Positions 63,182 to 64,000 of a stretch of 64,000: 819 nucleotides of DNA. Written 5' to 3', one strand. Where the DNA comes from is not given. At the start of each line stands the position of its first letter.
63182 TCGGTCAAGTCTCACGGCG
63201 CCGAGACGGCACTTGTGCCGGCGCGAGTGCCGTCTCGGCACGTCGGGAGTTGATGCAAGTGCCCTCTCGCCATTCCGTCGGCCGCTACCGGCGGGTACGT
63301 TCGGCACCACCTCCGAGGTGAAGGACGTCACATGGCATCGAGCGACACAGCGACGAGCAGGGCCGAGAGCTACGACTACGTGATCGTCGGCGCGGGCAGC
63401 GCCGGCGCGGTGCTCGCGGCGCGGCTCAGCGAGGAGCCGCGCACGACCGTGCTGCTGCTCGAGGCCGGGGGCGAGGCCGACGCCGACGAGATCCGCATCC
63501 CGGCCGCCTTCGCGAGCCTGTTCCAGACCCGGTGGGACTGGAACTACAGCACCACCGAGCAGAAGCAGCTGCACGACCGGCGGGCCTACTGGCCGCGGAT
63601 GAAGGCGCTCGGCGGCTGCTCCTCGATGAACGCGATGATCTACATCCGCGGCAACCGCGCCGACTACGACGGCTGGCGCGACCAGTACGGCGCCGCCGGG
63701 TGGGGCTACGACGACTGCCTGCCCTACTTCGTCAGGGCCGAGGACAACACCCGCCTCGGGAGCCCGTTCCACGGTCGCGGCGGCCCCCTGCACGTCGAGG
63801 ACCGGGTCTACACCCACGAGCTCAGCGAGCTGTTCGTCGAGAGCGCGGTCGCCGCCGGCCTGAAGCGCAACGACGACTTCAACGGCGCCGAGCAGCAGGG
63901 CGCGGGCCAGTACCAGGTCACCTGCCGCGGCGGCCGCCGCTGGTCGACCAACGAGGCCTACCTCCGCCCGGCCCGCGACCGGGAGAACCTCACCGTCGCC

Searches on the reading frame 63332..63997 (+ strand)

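Call 7: search_protein_families(library=pfam, proteins=[window:63332-63997:+])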
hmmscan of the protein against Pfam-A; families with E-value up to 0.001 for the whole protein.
window:63332-63997:+ (222 aa): 4 families
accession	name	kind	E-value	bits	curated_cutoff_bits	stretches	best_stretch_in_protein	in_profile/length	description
PF00732.25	GMC_oxred_N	-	1.6e-31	110.3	23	1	14-222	1-144/218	GMC oxidoreductase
PF01266.30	DAO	-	4.2e-05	23.7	27.9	1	15-197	1-187/353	FAD dependent oxidoreductase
PF13450.12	NAD_binding_8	-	0.00012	22.7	21.9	1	18-46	1-28/68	NAD(P)-binding Rossmann-like domain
PF05834.18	Lycopene_cycl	-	0.00058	19.5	23.4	1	15-47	1-34/380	Lycopene cyclase protein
